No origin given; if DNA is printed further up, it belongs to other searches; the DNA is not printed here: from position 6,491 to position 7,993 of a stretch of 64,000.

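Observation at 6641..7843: Internally duplicated Fd-MvhD-Fd-MvhD protein with divergent N-terminal cysteine motifs in both MvhD-like repeats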

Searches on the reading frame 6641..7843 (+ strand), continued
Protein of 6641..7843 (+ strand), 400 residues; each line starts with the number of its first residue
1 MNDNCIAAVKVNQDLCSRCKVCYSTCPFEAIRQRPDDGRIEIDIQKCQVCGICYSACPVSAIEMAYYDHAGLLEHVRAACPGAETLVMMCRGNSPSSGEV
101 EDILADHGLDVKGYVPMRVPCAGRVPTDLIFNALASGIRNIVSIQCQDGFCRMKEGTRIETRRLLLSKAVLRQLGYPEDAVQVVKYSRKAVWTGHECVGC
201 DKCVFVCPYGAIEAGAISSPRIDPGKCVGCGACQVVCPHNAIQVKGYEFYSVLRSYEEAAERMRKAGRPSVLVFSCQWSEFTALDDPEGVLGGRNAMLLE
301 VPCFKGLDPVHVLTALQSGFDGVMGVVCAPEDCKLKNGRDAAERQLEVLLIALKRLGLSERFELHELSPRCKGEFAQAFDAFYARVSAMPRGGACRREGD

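Call 42: find_encoding_contigs(protein=P0138, flank=7000, max_places=2)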
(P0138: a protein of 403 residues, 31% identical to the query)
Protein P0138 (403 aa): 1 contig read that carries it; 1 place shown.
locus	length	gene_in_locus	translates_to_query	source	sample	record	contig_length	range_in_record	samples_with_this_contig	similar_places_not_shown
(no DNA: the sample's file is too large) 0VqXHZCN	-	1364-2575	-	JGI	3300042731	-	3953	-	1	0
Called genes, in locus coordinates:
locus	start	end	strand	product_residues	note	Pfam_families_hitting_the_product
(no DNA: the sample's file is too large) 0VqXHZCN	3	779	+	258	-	?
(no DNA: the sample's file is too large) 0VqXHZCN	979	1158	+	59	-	-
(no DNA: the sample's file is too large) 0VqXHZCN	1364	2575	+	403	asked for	PF13237:Fer4_10 (weak), PF12838:Fer4_7, PF13187:Fer4_9 (weak), PF02662:FlpD, PF00037:Fer4 (weak), PF14697:Fer4_21, PF12838:Fer4_7, PF02662:FlpD, +12 more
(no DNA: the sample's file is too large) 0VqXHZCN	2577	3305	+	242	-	PF12225:DUF5981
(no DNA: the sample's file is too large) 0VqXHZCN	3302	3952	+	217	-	?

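Call 44: predict_structure(alignment_id=A3)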
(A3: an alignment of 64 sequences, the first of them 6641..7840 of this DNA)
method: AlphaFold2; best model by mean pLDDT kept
length: 400 residues; sequences in the alignment: 64
mean_pLDDT: 79.7   pTM: 0.74
mean pLDDT of the five models: 79.7, 78.4, 78.2, 63.7, 61.9
residues with pLDDT >= 90: 61; 70-90: 272; 50-70: 56; < 50: 11
segments of 3 or more residues with pLDDT < 50: 1-3, 393-400
pLDDT, mean of each block of 10 residues (from residue 1): 59 88 84 87 75 82 74 76 84 78 89 82 71 88 81 73 83 89 85 76 82 78 83 80 79 87 84 78 65 84 69 91 86 71 83 93 80 78 91 45
secondary structure, 60 per line:
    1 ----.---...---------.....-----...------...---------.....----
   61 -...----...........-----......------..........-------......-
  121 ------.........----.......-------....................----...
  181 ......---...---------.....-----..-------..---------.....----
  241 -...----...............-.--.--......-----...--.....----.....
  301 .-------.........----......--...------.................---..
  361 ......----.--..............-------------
elements in order: E9-11 H21-25 E31-33 E40-42 H52-56 E62-64 H69-79 E85-90 H97-106 E114-119 H127-135 E140-146 H154-173 E181-186 E190-192 H202-206 H232-236 E242-244 H249-263 E271-276 H287-291 E296-301 H309-317 E322-327 H339-355 E362-366 H374-387
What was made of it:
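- They occupy the same secondary-structure positions as the repeat 2 cysteines in the AF2 model (call 44).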

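Call 46: find_encoding_contigs(protein=P0125, flank=7000, max_places=2)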
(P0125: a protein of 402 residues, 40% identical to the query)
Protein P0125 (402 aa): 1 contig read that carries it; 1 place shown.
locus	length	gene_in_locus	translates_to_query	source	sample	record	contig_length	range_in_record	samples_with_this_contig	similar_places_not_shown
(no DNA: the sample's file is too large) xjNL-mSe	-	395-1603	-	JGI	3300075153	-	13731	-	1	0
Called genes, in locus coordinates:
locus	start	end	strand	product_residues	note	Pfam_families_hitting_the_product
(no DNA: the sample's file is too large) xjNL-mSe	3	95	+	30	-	?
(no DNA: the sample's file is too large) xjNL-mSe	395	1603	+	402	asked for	PF12838:Fer4_7, PF13187:Fer4_9, PF00037:Fer4 (weak), PF02662:FlpD, PF12838:Fer4_7, PF13187:Fer4_9 (weak), PF12837:Fer4_6 (weak), PF02662:FlpD, +9 more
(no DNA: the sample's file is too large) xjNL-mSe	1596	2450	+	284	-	PF10418:DHODB_Fe-S_bind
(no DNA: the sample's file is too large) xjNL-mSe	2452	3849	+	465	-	PF14691:Fer4_20, PF00070:Pyr_redox (faint), PF00890:FAD_binding_2 (weak), PF01262:AlaDh_PNT_C (faint), PF01266:DAO (weak), PF07992:Pyr_redox_2, PF12831:FAD_oxidored (faint), PF13450:NAD_binding_8, +1 more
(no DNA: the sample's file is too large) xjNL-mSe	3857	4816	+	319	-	PF01058:Oxidored_q6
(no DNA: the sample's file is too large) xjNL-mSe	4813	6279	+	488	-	PF27537:HoxH, PF00374:NiFeSe_Hases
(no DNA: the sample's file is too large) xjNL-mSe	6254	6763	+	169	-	PF01750:HycI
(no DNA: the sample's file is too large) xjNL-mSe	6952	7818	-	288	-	PF00582:Usp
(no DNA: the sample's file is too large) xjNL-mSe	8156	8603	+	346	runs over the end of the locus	PF04909:Amidohydro_2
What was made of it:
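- The same six-gene operon occurs around a 40%-identical relative (call 46).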

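Call 48: fold_search(model_id=the predicted structure, library=pdb)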
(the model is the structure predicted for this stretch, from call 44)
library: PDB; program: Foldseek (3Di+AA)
matches with E <= 10: 1655; with E <= 0.001: 25
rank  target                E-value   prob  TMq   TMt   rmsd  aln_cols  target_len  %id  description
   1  5odh_D                1.6e-07  1.00  0.29  0.77   2.9       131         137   22  Heterodisulfide reductase / [NiFe]-hydrogenase complex from Methanothermococcus thermolithotrophicus soaked with heter (released 2017-08-30)
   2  5odc_D                2.3e-07  1.00  0.29  0.77   2.8       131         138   22  Heterodisulfide reductase / [NiFe]-hydrogenase complex from Methanothermococcus thermolithotrophicus at 2.3 A resoluti (released 2017-08-30)
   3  8rvu_F                3.4e-06  1.00  0.28  0.80   2.8       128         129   22  CryoEM structure of the Elp-Hdr complex of Methanothermobacter marburgensis state 2 (composite structure) (released 2025-05-14)
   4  5t5i_F                2.3e-05  1.00  0.14  0.17  16.9       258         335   20  TUNGSTEN-CONTAINING FORMYLMETHANOFURAN DEHYDROGENASE FROM METHANOTHERMOBACTER WOLFEII, ORTHORHOMBIC FORM AT 1.9 A (released 2016-10-19)
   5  8zqd_A                4.2e-05  0.99  0.19  0.13  20.0       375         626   14  Anaerobically isolated active [FeFe]-hydrogenase CbA5H (released 2025-01-01)
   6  7bkb_F                6.4e-05  1.00  0.28  0.75   2.9       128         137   19  Formate dehydrogenase - heterodisulfide reductase - formylmethanofuran dehydrogenase complex from Methanospirillum hun (released 2021-09-29)
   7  5odc_A                9.7e-05  0.99  0.16  0.10  20.7       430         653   14  Heterodisulfide reductase / [NiFe]-hydrogenase complex from Methanothermococcus thermolithotrophicus at 2.3 A resoluti (released 2017-08-30)
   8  3c3j_B                1.1e-04  0.85  0.19  0.20  19.5       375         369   14  Crystal structure of tagatose-6-phosphate ketose/aldose isomerase from Escherichia coli (released 2008-02-19)
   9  9gbu_A                1.2e-04  1.00  0.20  0.17  15.1       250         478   13  Desulfovibrio desulfuricans [FeFe]-hydrogenase variant with both subunits linked by a 13 amino acid linker peptide der (released 2025-08-13)
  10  8bj7_A                1.3e-04  1.00  0.19  0.19  17.0       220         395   14  Desulfovibrio desulfuricans FeFe Hydrogenase C178A mutant in Hinact-like state (released 2023-03-22)
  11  8bj8_A                2.0e-04  1.00  0.19  0.19  17.2       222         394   15  Desulfovibrio desulfuricans FeFe Hydrogenase C178A mutant in Htrans-like state (released 2023-04-26)
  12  9gzl_A                2.5e-04  0.97  0.21  0.21  20.0       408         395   11  Apo FeFe Hydrogenase from Desulfovibrio desulfuricans labelled with cyanophenylalanine (released 2025-05-28)
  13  1hfe_L                2.7e-04  1.00  0.19  0.19  15.2       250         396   12  1.6 A RESOLUTION STRUCTURE OF THE FE-ONLY HYDROGENASE FROM DESULFOVIBRIO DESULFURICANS (released 1999-04-20)
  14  9qis_A                2.7e-04  1.00  0.19  0.19  17.6       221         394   14  CO-bound [FeFe]-hydrogenase from Nitratidesulfovibrio vulgaris (released 2026-04-08)
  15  8ryh                  2.9e-04  1.00  0.19  0.17  17.0       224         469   14  Desulfovibrio desulfuricans [FeFe]-hydrogenase variant with both subunits linked by a linker peptide derived from a grou (released 2025-02-19)
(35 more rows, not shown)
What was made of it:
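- On MvhD/FlpD (PF02662): AF2 model against 5ODH_D: E 1.6e-7, TM on target 0.77, rmsd 2.9 A (calls 44, 48).
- Checked: The AF2 model (pLDDT 79.7, pTM 0.74; call 44) has MvhD 5ODH_D as best PDB fold match (TM on target 0.77, rmsd 2.9 A; call 48).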

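Call 55: search_protein_families(library=ncbifam, proteins=[L001:4885-5820:+, L001:11602-13254:+, L001:5884-7758:-], max_evalue=0.00001)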
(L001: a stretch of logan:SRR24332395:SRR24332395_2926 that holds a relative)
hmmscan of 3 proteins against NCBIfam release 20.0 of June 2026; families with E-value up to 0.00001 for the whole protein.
L001:4885-5820:+ (311 aa): 46 families (the best 25 are shown)
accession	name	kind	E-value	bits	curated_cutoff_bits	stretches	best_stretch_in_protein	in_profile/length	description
TIGR01292.1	TRX_reduct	equivalog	7e-102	340.3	343.45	1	5-304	2-300/300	thioredoxin-disulfide reductase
TIGR03140.1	AhpF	equivalog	1.9e-78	264.3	502.9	1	2-304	211-512/515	alkyl hydroperoxide reductase subunit F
TIGR03143.1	AhpF_homolog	hypoth_equivalog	1.7e-76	258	687.65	1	4-305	5-309/555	putative alkyl hydroperoxide reductase F subunit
NF007614.0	PRK10262.1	equivalog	6.5e-57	193.1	644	1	5-304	8-314/321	thioredoxin-disulfide reductase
TIGR04018.1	Bthiol_YpdA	hypoth_equivalog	6.3e-23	81.1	339.9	1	76-280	87-290/316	YpdA family putative bacillithiol disulfide reductase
TIGR01350.1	lipoamide_DH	equivalog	6.2e-20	71.3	408.8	1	93-298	120-327/461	dihydrolipoyl dehydrogenase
TIGR02053.1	MerA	equivalog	7.1e-17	61.5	454.45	1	93-301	120-329/465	mercury(II) reductase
NF004776.0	PRK06116.1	equivalog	7.2e-16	58.2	480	1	92-293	121-318/450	glutathione-disulfide reductase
NF040505.1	ArsO_flavin_mono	equivalog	2.7e-14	53.4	425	1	82-183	97-200/346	ArsO family NAD(P)H-dependent flavin-containing monooxygenase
NF004943.0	PRK06292.2-1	equivalog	5.7e-14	51.7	432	1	90-297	119-325/456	dihydrolipoyl dehydrogenase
NF004945.0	PRK06292.2-3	equivalog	1e-13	51.1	494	1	92-280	119-306/457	dihydrolipoyl dehydrogenase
TIGR01424.1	gluta_reduc_2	equivalog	3.2e-13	49.1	606.05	1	69-292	100-315/446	glutathione-disulfide reductase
NF041853.1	hythiocyan_redase_MerA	equivalog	9.8e-13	47.7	650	1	142-279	159-295/440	hypothiocyanous acid reductase MerA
NF005884.0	PRK07846.1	equivalog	1.3e-12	47.1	501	1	143-281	168-306/454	mycothione reductase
NF009409.0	PRK12770.1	subfamily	1.6e-12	47.1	343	1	7-306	22-352/360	putative glutamate synthase subunit beta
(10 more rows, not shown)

L001:11602-13254:+ (550 aa): 106 families (the best 25 are shown)
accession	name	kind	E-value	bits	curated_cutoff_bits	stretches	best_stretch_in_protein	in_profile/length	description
NF005220.0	PRK06710.1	equivalog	8.7e-152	506.1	1116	1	6-546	2-553/563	long-chain-fatty-acid--CoA ligase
NF006181.0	PRK08314.1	subfamily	2.7e-138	461.7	705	1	7-547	3-555/563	long-chain-fatty-acid--CoA ligase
NF004114.0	PRK05605.1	equivalog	1.4e-135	452.9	766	1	6-547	12-570/575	long-chain-fatty-acid--CoA ligase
NF004837.0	PRK06187.1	subfamily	4.1e-132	441.1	476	1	30-545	10-521/531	long-chain-fatty-acid--CoA ligase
NF005463.0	PRK07059.1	subfamily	7.5e-126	420.7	869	1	8-546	2-556/557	long-chain-fatty-acid--CoA ligase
NF006523.0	PRK08974.1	equivalog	2.5e-121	405.6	884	1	8-547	2-554/561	long-chain-fatty-acid--CoA ligase FadD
NF004822.0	PRK06178.1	equivalog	2.9e-121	405.8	782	1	9-544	16-565/571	acyl-CoA synthetase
NF004229.0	PRK05677.1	subfamily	7.2e-119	397.8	879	1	11-548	6-557/563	long-chain-fatty-acid--CoA ligase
TIGR03205.1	pimA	equivalog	6e-113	378.1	705.6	1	24-543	17-541/541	dicarboxylate--CoA ligase PimA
NF006442.0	PRK08751.1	equivalog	3.2e-112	375.7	1023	1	8-546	4-558/560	long-chain fatty acid--CoA ligase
NF009139.0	PRK12492.1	equivalog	2.3e-102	343.3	1018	1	10-544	5-560/562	long-chain-fatty-acid--CoA ligase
NF009233.0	PRK12583.1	subfamily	5.3e-100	335.4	832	1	32-547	22-551/558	fatty acid CoA ligase family protein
NF005702.0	PRK07514.1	subfamily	5.5e-100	335.1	558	1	29-545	4-499/506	malonyl-CoA synthase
NF005714.0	PRK07529.1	subfamily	6.8e-100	335.2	632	1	30-546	32-576/640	acyl-CoA synthetase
NF006182.0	PRK08316.1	subfamily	9.2e-99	331.3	663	1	32-545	15-516/523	fatty acyl-CoA synthetase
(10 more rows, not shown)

L001:5884-7758:- (624 aa): 0 families
